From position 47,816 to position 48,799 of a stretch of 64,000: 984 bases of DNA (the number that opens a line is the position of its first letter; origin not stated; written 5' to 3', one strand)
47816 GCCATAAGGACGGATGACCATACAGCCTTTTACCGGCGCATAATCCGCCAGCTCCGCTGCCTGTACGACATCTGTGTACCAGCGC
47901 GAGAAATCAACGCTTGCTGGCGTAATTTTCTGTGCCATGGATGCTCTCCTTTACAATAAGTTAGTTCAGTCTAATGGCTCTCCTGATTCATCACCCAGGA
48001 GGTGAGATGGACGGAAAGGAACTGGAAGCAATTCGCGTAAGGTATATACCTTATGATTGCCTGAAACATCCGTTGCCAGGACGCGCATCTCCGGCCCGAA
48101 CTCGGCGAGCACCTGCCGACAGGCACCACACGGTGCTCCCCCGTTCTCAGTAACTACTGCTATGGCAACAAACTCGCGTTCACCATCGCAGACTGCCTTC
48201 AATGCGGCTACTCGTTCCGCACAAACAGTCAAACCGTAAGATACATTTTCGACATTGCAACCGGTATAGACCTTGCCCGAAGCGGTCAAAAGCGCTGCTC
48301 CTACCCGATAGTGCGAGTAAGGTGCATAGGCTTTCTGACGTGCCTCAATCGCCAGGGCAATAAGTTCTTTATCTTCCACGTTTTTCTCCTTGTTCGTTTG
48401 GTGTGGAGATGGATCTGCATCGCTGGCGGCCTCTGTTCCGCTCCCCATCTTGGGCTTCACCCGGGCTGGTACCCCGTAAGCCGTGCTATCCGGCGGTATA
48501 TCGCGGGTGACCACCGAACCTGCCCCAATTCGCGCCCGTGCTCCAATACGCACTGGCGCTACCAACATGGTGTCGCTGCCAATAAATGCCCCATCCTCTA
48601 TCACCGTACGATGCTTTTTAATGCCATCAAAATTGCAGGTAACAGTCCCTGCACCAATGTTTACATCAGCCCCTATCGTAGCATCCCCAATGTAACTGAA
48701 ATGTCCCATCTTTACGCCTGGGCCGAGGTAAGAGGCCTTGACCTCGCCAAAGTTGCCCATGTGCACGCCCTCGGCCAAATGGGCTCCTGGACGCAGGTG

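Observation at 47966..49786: In-frame fusion of GlmU (UDP-GlcNAc synthesis) with a complete cytidine deaminase domain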

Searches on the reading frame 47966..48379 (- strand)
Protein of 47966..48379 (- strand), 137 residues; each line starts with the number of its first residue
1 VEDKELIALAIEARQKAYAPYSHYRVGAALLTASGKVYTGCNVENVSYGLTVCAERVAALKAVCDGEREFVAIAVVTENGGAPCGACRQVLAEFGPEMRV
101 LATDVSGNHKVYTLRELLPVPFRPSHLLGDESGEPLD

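Call 32: search_solved_structures(query=window:47966-48379:-, show_alignments=2, max_evalue=1e-10)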
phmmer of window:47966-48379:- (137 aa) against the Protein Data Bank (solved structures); distinct sequences matched with E-value up to 1e-10: 25.
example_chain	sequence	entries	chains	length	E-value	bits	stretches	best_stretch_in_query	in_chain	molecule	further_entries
2d30_A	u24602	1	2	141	1.4e-36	128.8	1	1-123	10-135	cytidine deaminase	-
8x6u_A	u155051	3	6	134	4.4e-35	123.9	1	4-124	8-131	EfCDA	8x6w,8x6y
1mq0_A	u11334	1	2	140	1.5e-34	122.2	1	5-127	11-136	Cytidine Deaminase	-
1jtk_A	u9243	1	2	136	3.2e-34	121.1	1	3-127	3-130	cytidine deaminase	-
1ux0_A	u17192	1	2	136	1.2e-33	119.3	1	3-127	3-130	CYTIDINE DEAMINASE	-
1uwz_A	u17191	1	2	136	2.3e-33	118.3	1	3-127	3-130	CYTIDINE DEAMINASE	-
1zab_A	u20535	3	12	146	5.1e-33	117.2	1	6-127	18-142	Cytidine deaminase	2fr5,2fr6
3dmo_A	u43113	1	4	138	7.1e-33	116.7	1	5-122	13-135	Cytidine deaminase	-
1ux1_A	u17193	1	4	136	5.7e-32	113.8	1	3-127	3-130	CYTIDINE DEAMINASE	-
7zob_A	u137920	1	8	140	6.4e-25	91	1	3-130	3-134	Metagenomic cytidine deaminase Cdd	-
3mpz_A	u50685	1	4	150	2.8e-24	88.9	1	8-127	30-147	Cytidine deaminase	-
1r5t_A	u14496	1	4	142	2.9e-24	88.9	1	2-127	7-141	Cytidine deaminase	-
4f3w_A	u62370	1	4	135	1.5e-22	83.3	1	5-124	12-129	Cytidine deaminase Cdd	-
3ijf_X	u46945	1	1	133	2.3e-21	79.5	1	10-99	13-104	Cytidine deaminase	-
3r2n_A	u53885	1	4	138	2.4e-21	79.5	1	9-127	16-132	Cytidine deaminase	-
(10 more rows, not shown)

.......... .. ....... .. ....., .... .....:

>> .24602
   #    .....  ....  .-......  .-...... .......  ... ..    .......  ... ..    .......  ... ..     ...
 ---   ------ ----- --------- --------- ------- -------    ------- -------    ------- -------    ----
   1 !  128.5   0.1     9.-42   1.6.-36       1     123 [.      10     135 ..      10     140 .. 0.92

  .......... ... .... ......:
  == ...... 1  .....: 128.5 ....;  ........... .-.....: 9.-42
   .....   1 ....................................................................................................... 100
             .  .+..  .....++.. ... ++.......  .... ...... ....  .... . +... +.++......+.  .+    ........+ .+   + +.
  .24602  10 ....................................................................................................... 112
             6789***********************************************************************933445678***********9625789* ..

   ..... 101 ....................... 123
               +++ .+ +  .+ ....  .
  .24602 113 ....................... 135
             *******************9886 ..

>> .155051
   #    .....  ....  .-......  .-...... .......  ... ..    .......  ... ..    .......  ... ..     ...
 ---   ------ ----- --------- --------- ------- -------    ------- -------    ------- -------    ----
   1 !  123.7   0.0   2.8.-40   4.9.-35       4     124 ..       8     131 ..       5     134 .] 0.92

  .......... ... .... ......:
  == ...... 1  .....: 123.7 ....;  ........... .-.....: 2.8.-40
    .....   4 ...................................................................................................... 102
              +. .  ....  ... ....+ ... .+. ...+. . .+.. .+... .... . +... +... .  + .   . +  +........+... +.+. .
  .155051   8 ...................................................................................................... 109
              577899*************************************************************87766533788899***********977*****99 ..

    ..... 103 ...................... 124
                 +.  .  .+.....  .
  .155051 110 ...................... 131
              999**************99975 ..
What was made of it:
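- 47969..48379 (-): Cytidine deaminase module (homotetrameric type), aa 470-606: CNVEN 48245-48259, CAER 48212-48223, PCGACRQ 48113-48133, LLPVPF 48014-48031. Aligns end to end with PDB 2D30, 1JTK and 1MQ0, E=1e-36 to 1e-34 (call 32).
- On Homotetrameric cytidine deaminase (TIGR01354): Aligned with 2D30 and 8X6U (call 32).
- The Cdd part aligns end to end with solved tetrameric CDAs, with motifs intact (call 32). Blasticidin-S deaminase belongs to the same fold family and is a weaker hit, E=1e-11 (call 32).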

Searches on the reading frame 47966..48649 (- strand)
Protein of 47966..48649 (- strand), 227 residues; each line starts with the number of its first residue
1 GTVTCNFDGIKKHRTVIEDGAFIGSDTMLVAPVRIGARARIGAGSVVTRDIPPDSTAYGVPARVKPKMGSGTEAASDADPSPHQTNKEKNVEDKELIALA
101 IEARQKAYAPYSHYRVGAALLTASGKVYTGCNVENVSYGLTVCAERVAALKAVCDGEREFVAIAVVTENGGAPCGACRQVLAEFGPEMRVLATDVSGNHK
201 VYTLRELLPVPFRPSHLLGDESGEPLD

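Call 38: search_protein_representatives(protein=window:47966-48649:-)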
Query: 227 residues. Proteins with E-value up to 0.001 (for the whole library): 23645; up to 1e-10: 8614; up to 1e-30: 170. The best 150 are listed.
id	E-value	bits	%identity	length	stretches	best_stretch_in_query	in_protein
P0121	1.2e-55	205.0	50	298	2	92-212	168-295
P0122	4.7e-45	170.3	46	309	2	86-211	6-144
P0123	4.1e-41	157.4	62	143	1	91-217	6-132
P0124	7.2e-41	156.6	60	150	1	94-217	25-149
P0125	1.6e-40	155.4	64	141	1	95-217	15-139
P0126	1.2e-38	149.3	55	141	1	93-221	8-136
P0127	2.1e-38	148.5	61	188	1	94-212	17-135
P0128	3.3e-38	147.9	41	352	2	84-216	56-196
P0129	4.3e-38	147.5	60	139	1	93-219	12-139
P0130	4.8e-38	147.4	59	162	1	94-216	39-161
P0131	9.7e-38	146.4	56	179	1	87-217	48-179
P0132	1.3e-37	146.0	59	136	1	92-219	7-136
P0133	1.7e-37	145.6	66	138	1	93-212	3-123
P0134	1.8e-37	145.5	56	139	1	92-217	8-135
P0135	2.4e-37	145.1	58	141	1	90-217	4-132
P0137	2.9e-37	144.9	56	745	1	83-217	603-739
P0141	9.3e-37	143.2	59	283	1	94-217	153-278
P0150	1.5e-35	139.3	56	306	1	81-212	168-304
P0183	9.9e-34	133.3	56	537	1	92-218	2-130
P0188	1.7e-33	132.5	58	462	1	93-212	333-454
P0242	1.4e-31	126.3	53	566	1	94-213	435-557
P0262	2.9e-31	125.2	57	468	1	91-215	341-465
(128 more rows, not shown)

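Call 39: search_protein_families(library=pfam, proteins=[P0121, P0122, P0128, P0137, P0242, P0183, P0188, P0141, P0150, P0262], max_evalue=0.00001)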
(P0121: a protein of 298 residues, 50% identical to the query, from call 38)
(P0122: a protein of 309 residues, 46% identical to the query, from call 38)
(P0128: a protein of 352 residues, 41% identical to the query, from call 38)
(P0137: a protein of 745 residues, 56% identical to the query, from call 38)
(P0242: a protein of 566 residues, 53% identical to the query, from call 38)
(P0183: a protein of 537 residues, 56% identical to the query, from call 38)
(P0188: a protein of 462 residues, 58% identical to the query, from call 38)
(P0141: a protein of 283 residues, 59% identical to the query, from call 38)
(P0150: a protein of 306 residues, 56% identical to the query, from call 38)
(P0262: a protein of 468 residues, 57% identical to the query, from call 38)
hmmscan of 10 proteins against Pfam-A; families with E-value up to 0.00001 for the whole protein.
P0121 (298 aa): 2 families
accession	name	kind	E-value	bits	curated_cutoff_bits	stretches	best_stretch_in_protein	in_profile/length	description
PF00383.29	dCMP_cyt_deam_1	-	1.4e-38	131.3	25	2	168-273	3-101/102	Cytidine and deoxycytidylate deaminase zinc-binding region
PF08211.18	dCMP_cyt_deam_2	-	3.3e-24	86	25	2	168-241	40-112/130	Cytidine and deoxycytidylate deaminase zinc-binding region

P0122 (309 aa): 3 families
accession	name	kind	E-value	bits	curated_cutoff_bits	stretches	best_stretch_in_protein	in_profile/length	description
PF00383.29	dCMP_cyt_deam_1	-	7.7e-29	100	25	2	162-263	3-94/102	Cytidine and deoxycytidylate deaminase zinc-binding region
PF08211.18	dCMP_cyt_deam_2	-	1.4e-24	87.2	25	2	146-232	26-112/130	Cytidine and deoxycytidylate deaminase zinc-binding region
PF14421.12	LmjF365940-deam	-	5.6e-06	26.7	27.1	0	195-237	59-105/218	LmjF365940 subfamily CDD/CDA-like deaminase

P0128 (352 aa): 2 families
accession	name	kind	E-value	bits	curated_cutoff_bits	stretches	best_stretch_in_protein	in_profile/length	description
PF00383.29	dCMP_cyt_deam_1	-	7.9e-28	96.8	25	2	66-173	5-100/102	Cytidine and deoxycytidylate deaminase zinc-binding region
PF08211.18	dCMP_cyt_deam_2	-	1.8e-20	73.9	25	2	187-265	4-89/130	Cytidine and deoxycytidylate deaminase zinc-binding region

P0137 (745 aa): 5 families
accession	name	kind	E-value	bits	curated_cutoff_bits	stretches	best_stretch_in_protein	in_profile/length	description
PF07662.18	Nucleos_tra2_C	-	3.6e-67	226.6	32.3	1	384-588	1-195/213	Na+ dependent nucleoside transporter C-terminus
PF01773.25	Nucleos_tra2_N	-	1.1e-22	80.8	27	1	192-265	1-74/74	Na+ dependent nucleoside transporter N-terminus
PF00383.29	dCMP_cyt_deam_1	-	6.6e-20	71.4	25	1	610-708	1-95/102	Cytidine and deoxycytidylate deaminase zinc-binding region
PF07670.19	Gate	-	5.3e-19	69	29.6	1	277-374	2-101/104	Nucleoside recognition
PF08211.18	dCMP_cyt_deam_2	-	1.2e-12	48.6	25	1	594-686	25-115/130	Cytidine and deoxycytidylate deaminase zinc-binding region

P0242 (566 aa): 2 families
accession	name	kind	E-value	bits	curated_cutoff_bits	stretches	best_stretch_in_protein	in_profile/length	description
PF00383.29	dCMP_cyt_deam_1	-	2.6e-15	56.6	25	1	435-526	5-94/102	Cytidine and deoxycytidylate deaminase zinc-binding region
PF08211.18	dCMP_cyt_deam_2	-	2.3e-10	41.2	25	1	432-509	39-118/130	Cytidine and deoxycytidylate deaminase zinc-binding region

P0183 (537 aa): 3 families
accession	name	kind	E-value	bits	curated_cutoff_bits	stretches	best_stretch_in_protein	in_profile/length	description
PF02515.22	CoA_transf_3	-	3.1e-129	431.7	23.3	1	151-520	1-366/366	CoA-transferase family III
PF00383.29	dCMP_cyt_deam_1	-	2.3e-18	66.4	25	1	3-102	4-99/102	Cytidine and deoxycytidylate deaminase zinc-binding region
PF08211.18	dCMP_cyt_deam_2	-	1.1e-08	35.8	25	1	4-67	42-105/130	Cytidine and deoxycytidylate deaminase zinc-binding region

P0188 (462 aa): 4 families
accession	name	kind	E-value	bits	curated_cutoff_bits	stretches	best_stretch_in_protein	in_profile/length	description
PF00591.27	Glycos_transf_3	-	6.5e-22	78.8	27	1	1-185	50-252/253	Glycosyl transferase family, a/b domain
PF07831.19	PYNP_C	-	2e-17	63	27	1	219-277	1-59/75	Pyrimidine nucleoside phosphorylase C-terminal domain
PF00383.29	dCMP_cyt_deam_1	-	6.8e-17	61.7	25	1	335-425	6-94/102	Cytidine and deoxycytidylate deaminase zinc-binding region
PF08211.18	dCMP_cyt_deam_2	-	1.5e-11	45.1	25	1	331-397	39-105/130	Cytidine and deoxycytidylate deaminase zinc-binding region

P0141 (283 aa): 3 families
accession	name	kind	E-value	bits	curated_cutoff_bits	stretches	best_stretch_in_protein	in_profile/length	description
PF01980.22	TrmO_N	-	2.1e-32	112.2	26.8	1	26-125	10-112/116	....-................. O N-terminal domain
PF00383.29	dCMP_cyt_deam_1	-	2.4e-19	69.5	25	1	154-253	6-101/102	Cytidine and deoxycytidylate deaminase zinc-binding region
PF08211.18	dCMP_cyt_deam_2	-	8e-10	39.5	25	1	153-226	42-114/130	Cytidine and deoxycytidylate deaminase zinc-binding region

P0150 (306 aa): 3 families
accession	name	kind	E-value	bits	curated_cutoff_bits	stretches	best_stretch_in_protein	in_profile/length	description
PF08719.17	NADAR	-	6.1e-29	101.8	35.1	1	30-165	9-163/163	NADAR domain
PF00383.29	dCMP_cyt_deam_1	-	5.2e-15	55.6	25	1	180-273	4-95/102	Cytidine and deoxycytidylate deaminase zinc-binding region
PF08211.18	dCMP_cyt_deam_2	-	8.5e-10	39.4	25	1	159-246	23-107/130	Cytidine and deoxycytidylate deaminase zinc-binding region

P0262 (468 aa): 4 families
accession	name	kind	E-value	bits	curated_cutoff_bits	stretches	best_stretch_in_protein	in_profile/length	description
PF00591.27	Glycos_transf_3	-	1.7e-25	90.6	27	1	1-185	52-253/253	Glycosyl transferase family, a/b domain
PF00383.29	dCMP_cyt_deam_1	-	3.8e-19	68.9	25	1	340-439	3-100/102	Cytidine and deoxycytidylate deaminase zinc-binding region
PF07831.19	PYNP_C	-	1.8e-15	56.8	27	1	218-289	1-73/75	Pyrimidine nucleoside phosphorylase C-terminal domain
PF08211.18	dCMP_cyt_deam_2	-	1.7e-08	35.2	25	1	341-411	41-110/130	Cytidine and deoxycytidylate deaminase zinc-binding region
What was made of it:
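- Tried and rejected: It was useful only for finding other Cdd fusion partners (call 39).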

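Call 45: find_homologous_proteins(query=window:47966-48649:-, max_evalue=1e-20)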
Query window:47966-48649:- (227 aa): 7748 proteins with E <= 1e-20 among 8000 candidates; the best 120 are listed.
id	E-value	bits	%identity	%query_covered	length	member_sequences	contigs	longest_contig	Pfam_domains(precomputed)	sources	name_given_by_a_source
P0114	2.3e-115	402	80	99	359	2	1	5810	PF26947.1,PF00383.30,PF14602.13,PF00132.31,PF08211.19,PF25087.2,PF25084.2,PF24894.2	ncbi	-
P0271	1.1e-65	239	51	61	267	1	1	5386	PF26947.1,PF00383.30,PF08211.19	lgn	-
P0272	4.2e-64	234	82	59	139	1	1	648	PF26947.1,PF00383.30,PF08211.19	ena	-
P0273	1.2e-63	233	85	56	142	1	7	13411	PF26947.1,PF00383.30,PF08211.19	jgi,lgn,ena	-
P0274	1.9e-60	222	73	62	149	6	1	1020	PF26947.1,PF00383.30,PF08211.19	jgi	-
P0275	1.1e-59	220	77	59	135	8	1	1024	PF26947.1,PF00383.30,PF08211.19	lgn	-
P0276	2.2e-59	219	53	99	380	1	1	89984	PF26947.1,PF00383.30,PF00132.31,PF08211.19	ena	-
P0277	6.5e-59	217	80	56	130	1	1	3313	PF26947.1,PF00383.30,PF08211.19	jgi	-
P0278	1.2e-58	216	81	56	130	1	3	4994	PF26947.1,PF00383.30,PF08211.19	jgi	jgi:cytidine deaminase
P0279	2.1e-58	216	80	56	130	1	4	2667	PF26947.1,PF00383.30,PF08211.19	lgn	-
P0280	7.4e-58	214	80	56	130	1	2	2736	PF26947.1,PF00383.30,PF08211.19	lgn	-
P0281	8.6e-58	214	80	56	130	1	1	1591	PF26947.1,PF00383.30,PF08211.19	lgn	-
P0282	1.0e-57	213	79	56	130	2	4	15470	PF26947.1,PF00383.30,PF08211.19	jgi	jgi:cytidine deaminase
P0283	2.0e-57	212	80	56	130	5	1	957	PF26947.1,PF00383.30,PF08211.19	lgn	-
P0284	5.8e-57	211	79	56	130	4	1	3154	PF26947.1,PF00383.30,PF08211.19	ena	-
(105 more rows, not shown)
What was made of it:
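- It is 70-85% identical to the standalone Cdd of unfused relatives (call 45), so nothing suggests a change of function after fusion.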

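Call 56: find_encoding_contigs(protein=P0276, flank=3000, max_places=2)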
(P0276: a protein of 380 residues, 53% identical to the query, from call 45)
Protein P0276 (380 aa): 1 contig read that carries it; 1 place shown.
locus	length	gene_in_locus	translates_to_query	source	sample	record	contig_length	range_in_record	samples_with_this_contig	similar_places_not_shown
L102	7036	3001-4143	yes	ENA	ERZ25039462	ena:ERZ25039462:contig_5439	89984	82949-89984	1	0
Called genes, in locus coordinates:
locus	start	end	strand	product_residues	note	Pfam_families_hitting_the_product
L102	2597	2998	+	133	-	PF00132:Hexapep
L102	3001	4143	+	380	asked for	PF00132:Hexapep (faint), PF08211:dCMP_cyt_deam_2, PF00383:dCMP_cyt_deam_1, PF26947:CDL (weak)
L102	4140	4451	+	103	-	PF01791:DeoC (weak)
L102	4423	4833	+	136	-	-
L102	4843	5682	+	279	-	PF00596:Aldolase_II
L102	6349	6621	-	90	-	-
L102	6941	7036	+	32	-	?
